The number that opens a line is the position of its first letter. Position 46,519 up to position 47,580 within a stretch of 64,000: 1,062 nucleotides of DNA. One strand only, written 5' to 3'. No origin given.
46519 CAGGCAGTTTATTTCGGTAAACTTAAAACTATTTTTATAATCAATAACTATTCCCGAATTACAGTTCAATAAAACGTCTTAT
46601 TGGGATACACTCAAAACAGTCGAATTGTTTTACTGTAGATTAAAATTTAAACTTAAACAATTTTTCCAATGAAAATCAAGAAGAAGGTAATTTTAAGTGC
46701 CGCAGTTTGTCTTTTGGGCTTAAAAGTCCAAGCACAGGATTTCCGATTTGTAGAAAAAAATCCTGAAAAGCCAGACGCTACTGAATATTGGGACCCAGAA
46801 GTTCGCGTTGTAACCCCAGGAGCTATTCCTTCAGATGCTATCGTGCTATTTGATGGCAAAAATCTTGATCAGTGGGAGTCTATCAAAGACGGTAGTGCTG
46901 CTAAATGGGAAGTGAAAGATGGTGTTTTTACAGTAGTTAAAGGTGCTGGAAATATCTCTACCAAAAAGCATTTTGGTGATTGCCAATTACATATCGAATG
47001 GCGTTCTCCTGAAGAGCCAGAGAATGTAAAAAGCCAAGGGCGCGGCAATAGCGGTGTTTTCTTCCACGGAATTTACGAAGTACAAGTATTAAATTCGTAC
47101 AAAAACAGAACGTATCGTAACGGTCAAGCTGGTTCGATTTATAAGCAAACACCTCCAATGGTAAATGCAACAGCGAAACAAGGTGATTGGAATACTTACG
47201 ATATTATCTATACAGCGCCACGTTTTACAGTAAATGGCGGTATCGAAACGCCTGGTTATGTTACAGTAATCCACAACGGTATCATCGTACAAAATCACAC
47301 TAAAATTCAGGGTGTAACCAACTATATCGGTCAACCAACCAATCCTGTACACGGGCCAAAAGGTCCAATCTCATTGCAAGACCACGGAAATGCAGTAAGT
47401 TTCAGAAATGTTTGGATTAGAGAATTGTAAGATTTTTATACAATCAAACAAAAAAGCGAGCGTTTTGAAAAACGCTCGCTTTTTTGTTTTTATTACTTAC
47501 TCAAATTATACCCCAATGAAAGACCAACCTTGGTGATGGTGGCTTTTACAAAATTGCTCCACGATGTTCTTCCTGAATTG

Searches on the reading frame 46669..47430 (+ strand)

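Call 51: search_protein_families(library=padloc, proteins=[window:46669-47430:+], max_evalue=0.00001)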
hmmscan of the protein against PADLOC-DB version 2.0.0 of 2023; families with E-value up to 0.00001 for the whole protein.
window:46669-47430:+ (253 aa): 0 families

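Call 52: search_protein_families(library=pfam, proteins=[window:46669-47430:+], max_evalue=0.001)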
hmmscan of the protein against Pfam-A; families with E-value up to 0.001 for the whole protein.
window:46669-47430:+ (253 aa): 1 family
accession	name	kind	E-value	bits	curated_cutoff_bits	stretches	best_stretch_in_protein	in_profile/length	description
PF06439.18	3keto-disac_hyd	-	6.6e-49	166.9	26.8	1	57-251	2-187/187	3-keto-disaccharide hydrolase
